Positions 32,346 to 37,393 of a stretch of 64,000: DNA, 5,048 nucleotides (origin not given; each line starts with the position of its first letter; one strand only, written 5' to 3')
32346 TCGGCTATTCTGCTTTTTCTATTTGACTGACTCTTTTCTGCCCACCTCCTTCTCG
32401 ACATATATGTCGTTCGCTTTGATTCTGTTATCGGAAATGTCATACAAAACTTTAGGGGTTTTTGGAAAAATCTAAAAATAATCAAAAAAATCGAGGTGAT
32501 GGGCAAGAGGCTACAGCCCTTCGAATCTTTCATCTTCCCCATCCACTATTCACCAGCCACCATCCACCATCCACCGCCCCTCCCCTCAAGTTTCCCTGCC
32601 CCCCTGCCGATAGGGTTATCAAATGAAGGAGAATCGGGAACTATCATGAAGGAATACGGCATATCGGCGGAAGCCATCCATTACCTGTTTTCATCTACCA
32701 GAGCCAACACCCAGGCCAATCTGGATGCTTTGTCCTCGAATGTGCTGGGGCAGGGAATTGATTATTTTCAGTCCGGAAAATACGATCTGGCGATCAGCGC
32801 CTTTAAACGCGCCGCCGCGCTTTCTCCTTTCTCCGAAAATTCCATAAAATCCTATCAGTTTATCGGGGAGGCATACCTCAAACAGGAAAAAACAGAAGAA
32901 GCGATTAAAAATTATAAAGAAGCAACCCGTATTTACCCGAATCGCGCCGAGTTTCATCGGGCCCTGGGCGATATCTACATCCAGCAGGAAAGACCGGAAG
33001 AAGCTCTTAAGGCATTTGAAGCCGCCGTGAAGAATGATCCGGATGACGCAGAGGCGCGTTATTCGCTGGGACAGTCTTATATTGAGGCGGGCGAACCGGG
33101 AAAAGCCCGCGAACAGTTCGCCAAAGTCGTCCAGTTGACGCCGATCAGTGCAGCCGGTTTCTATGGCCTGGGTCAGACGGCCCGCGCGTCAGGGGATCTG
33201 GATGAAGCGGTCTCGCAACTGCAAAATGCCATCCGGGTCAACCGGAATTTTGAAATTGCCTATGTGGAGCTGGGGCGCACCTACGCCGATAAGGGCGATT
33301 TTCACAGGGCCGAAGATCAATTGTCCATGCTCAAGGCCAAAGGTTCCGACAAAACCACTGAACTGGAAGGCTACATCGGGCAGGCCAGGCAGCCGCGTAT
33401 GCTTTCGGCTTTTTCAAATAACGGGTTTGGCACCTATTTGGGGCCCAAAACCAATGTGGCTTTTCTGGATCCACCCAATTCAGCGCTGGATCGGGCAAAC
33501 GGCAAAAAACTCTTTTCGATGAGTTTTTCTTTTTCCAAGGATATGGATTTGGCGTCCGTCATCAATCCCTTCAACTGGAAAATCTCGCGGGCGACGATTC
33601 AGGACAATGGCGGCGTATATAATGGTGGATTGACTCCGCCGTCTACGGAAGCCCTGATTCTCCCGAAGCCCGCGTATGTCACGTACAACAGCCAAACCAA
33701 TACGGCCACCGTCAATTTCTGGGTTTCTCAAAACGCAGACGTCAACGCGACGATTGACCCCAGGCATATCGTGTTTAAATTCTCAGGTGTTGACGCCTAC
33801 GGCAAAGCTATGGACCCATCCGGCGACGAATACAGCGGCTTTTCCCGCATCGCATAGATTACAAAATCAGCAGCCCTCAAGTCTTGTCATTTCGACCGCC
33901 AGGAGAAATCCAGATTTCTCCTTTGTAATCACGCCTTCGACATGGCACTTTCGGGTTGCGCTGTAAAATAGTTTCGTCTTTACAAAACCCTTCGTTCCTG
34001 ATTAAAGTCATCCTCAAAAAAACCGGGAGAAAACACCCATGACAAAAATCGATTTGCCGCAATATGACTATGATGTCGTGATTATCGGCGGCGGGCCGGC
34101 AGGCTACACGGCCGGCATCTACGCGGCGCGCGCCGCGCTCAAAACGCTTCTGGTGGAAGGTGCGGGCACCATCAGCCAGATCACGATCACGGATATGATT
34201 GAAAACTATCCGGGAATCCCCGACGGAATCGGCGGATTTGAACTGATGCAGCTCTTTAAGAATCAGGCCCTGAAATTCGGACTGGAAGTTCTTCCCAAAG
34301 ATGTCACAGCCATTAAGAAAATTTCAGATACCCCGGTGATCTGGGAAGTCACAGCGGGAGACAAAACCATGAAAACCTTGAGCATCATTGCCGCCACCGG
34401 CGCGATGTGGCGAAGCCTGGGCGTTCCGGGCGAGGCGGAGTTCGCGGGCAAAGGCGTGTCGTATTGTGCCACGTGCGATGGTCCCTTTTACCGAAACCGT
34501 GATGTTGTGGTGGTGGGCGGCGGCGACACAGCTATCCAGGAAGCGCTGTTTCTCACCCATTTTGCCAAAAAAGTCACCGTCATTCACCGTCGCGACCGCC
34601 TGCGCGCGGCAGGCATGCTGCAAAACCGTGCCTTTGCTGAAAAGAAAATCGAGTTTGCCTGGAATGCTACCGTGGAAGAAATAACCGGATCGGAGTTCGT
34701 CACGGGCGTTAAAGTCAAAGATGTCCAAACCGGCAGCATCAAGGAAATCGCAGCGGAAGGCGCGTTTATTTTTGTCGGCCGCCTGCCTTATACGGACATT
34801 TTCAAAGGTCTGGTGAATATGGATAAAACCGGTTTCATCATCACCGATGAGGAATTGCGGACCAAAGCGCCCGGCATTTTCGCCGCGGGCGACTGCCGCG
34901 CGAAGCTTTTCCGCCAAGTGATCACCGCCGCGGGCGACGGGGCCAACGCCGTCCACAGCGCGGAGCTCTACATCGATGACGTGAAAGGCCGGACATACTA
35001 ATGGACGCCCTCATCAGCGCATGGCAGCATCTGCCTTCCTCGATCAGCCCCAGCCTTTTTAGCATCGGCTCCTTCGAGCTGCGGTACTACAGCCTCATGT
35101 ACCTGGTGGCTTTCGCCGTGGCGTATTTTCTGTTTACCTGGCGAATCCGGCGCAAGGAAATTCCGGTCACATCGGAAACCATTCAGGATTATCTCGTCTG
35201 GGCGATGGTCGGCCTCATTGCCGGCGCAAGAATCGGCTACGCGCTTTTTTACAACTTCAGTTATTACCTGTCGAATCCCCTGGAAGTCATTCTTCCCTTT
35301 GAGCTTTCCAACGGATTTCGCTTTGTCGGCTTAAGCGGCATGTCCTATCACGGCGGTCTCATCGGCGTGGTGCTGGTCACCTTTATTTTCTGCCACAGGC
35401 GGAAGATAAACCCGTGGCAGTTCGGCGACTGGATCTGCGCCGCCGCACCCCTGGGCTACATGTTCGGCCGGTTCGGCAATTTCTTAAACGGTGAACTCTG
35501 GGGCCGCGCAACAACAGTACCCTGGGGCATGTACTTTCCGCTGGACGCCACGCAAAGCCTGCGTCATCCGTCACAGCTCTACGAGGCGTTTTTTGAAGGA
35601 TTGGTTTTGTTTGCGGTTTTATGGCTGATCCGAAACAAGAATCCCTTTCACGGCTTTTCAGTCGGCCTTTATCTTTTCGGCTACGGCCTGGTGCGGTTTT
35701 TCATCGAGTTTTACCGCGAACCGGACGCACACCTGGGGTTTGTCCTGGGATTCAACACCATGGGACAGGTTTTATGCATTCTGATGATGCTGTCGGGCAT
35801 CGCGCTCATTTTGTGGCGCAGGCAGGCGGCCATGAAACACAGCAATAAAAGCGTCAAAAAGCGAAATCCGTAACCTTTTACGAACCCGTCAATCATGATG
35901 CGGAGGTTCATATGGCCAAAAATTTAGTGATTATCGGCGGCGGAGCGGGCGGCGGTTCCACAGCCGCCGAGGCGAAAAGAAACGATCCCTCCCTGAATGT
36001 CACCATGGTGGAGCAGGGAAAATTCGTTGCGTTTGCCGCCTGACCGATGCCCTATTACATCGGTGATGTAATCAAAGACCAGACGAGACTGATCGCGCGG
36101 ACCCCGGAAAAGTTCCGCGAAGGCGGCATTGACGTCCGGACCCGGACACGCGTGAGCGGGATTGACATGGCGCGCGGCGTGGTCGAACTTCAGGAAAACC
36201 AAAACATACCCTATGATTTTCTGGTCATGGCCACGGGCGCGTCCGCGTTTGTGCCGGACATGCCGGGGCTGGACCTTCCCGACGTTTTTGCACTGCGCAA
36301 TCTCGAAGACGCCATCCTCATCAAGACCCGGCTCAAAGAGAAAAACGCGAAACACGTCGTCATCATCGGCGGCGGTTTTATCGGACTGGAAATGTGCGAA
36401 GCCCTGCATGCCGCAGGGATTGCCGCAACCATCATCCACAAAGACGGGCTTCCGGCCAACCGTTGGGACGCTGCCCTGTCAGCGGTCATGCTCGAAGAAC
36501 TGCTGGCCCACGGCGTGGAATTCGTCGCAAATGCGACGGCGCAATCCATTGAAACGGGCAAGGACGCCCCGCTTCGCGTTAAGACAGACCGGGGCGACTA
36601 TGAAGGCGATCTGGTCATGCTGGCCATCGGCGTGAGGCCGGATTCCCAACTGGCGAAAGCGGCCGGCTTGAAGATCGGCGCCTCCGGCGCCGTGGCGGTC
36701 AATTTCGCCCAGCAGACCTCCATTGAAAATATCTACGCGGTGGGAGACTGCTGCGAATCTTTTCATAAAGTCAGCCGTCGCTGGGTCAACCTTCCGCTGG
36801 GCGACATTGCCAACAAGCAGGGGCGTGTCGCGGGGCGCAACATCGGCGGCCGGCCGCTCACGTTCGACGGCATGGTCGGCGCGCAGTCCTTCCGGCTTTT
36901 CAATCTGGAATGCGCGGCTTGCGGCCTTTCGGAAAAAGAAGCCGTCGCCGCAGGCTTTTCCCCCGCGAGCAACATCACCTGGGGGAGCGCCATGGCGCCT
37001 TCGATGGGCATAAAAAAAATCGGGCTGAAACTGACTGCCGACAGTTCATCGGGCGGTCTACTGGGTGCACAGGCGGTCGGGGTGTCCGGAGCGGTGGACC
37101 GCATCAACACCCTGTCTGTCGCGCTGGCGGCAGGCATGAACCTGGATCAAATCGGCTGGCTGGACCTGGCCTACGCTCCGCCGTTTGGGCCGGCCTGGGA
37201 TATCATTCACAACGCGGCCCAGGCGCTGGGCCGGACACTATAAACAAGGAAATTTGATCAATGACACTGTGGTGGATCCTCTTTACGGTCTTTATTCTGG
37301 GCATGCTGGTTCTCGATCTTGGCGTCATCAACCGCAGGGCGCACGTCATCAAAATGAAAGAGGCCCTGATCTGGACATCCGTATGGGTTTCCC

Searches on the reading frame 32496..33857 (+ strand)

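Call 3: search_protein_families(library=pfam, proteins=[window:32496-33857:+], max_evalue=0.01)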
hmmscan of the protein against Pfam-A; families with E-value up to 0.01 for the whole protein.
window:32496-33857:+ (453 aa): 29 families (the best 25 are shown)
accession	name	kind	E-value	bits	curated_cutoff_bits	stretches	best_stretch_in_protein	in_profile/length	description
PF07719.23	TPR_2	-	4.9e-35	117.2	27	5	151-184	1-34/34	Tetratricopeptide repeat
PF13414.12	TPR_11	-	1.9e-32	111.1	26.8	3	124-164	1-41/42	TPR repeat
PF00515.34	TPR_1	-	1.2e-30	104.5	27.8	4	119-149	3-33/34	Tetratricopeptide repeat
PF13432.12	TPR_16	-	6.5e-29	100.4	32.7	3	156-216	2-62/65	Tetratricopeptide repeat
PF13181.12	TPR_8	-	9e-29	97.6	25.7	2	118-149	2-33/34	Tetratricopeptide repeat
PF14559.12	TPR_19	-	4.7e-26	91.3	25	4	128-184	2-58/68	Tetratricopeptide repeat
PF13424.12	TPR_12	-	5.6e-25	87.8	30.1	3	84-148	6-76/77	Tetratricopeptide repeat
PF13428.12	TPR_14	-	1.9e-22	77.9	23.5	2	152-193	2-43/44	Tetratricopeptide repeat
PF13431.12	TPR_17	-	8.8e-20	69.7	24.4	1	173-206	1-34/34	Tetratricopeptide repeat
PF13176.12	TPR_7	-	2.6e-15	55.6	27.9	1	156-186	4-36/36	Tetratricopeptide repeat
PF13174.12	TPR_6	-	5.3e-15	55.4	26.3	0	123-149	6-32/33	Tetratricopeptide repeat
PF13371.12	TPR_9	-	1.5e-11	44.6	35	2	124-188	2-66/73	Tetratricopeptide repeat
PF12895.13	ANAPC3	-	2.4e-11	44.2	27.2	2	94-176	3-81/82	Anaphase-promoting complex, cyclosome, subunit 3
PF23914.1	TPR_CcmH_CycH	-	1.4e-10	41.6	42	1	157-242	56-144/158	Cytochrome c-type biogenesis protein H TPR domain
PF13374.12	TPR_10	-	2.6e-10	40.4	27.5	0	225-250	8-33/42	Tetratricopeptide repeat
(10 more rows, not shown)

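Call 4: search_protein_families(library=ncbifam, proteins=[window:32496-33857:+], max_evalue=0.01)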
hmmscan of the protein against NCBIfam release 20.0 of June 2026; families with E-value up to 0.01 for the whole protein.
window:32496-33857:+ (453 aa): 36 families (the best 25 are shown)
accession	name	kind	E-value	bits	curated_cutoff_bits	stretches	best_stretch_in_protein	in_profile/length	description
NF040959.1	MamA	equivalog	3.5e-37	127.8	200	3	118-272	38-192/204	magnetosome protein MamA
TIGR02552.1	LcrH_SycD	equivalog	6.6e-22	77.7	104.8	3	87-185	25-120/136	SycD/LcrH family type III secretion system chaperone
TIGR02917.1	PEP_TPR_lipo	equivalog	6.6e-22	77.2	312.2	1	93-277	342-523/899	XrtA/PEP-CTERM system TPR-repeat protein PrsT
NF033762.1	social_mot_Tgl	equivalog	1.4e-19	70.4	225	2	132-284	46-201/252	social motility TPR repeat lipoprotein Tgl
TIGR02521.1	type_IV_pilW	equivalog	6e-17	62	154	2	151-283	31-165/234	type IV pilus biogenesis/stability protein PilW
TIGR02795.1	tol_pal_ybgF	equivalog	9.3e-14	52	90.1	3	88-151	10-73/119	tol-pal system protein YbgF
NF033920.0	C39_PA2778_fam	equivalog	2.9e-12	46.5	150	1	127-216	166-255/255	PA2778 family cysteine peptidase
NF047371.1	FlcA_CTERM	equivalog_domain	3.8e-12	45.5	300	1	89-213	407-535/646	periplasmic flagellar collar protein FlcA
NF052415.1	T3SS_chap_SctY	equivalog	7.4e-12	45.7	70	1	155-246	10-104/106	type III secretion apparatus assembly chaperone SctY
NF008757.0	PRK11788.1-5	equivalog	1.1e-10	41.2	363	1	83-213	110-242/388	lipopolysaccharide assembly protein LapB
NF052312.1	T9SS_PorW_SprE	equivalog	1.2e-10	40.8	250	1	91-278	115-315/716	type IX secretion system periplasmic lipoprotein PorW/SprE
TIGR00540.1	TPR_hemY_coli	hypoth_equivalog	2e-10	40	142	1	128-210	303-384/385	heme biosynthesis-associated TPR protein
NF047507.1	TPR_BatC_Lepto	exception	5.4e-10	39.1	175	1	89-154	67-133/214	TPR repeat-containing protein BatC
NF008755.0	PRK11788.1-3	equivalog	9.1e-10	38.4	430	2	118-199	37-122/388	lipopolysaccharide assembly protein LapB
NF008520.0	PRK11447.1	equivalog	1.2e-09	36.5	858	1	124-290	276-455/1157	cellulose synthase complex outer membrane protein BcsC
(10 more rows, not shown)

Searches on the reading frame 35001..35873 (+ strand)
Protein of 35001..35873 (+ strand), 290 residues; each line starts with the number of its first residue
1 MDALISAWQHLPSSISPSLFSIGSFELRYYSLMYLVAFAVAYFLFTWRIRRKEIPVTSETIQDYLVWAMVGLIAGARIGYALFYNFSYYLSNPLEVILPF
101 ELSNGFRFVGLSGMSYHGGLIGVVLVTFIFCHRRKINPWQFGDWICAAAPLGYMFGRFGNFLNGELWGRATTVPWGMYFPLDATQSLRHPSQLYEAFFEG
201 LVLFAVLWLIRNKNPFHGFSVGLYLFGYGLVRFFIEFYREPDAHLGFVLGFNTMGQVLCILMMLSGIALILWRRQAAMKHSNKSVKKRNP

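Call 22: search_protein_families(library=pfam, proteins=[window:35001-35873:+], max_evalue=0.00001)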
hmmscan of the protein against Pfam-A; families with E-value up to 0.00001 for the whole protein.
window:35001-35873:+ (290 aa): 1 family
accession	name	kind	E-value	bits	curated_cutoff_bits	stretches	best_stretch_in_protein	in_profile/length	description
PF01790.23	LGT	-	7.3e-72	242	24.9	1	17-272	1-240/240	Prolipoprotein diacylglyceryl transferase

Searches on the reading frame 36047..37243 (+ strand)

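Call 22: search_protein_families(library=pfam, proteins=[window:36047-37243:+], max_evalue=0.00001)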
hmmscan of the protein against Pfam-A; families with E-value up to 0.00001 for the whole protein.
window:36047-37243:+ (398 aa): 5 families
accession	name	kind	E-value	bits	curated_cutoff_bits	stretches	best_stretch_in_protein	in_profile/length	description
PF07992.20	Pyr_redox_2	-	2.5e-48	165.4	26.1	1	22-240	62-278/291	Pyridine nucleotide-disulphide oxidoreductase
PF00070.33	Pyr_redox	-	3.3e-16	60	22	1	103-179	1-78/82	Pyridine nucleotide-disulphide oxidoreductase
PF02852.28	Pyr_redox_dim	-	2.9e-10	40.7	25.3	1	284-383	6-105/110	Pyridine nucleotide-disulphide oxidoreductase, dimerisation domain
PF01266.30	DAO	-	5.5e-09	36.4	27.9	0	14-69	150-209/353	FAD dependent oxidoreductase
PF13738.12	Pyr_redox_3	-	2e-07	31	30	1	28-233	96-305/305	Pyridine nucleotide-disulphide oxidoreductase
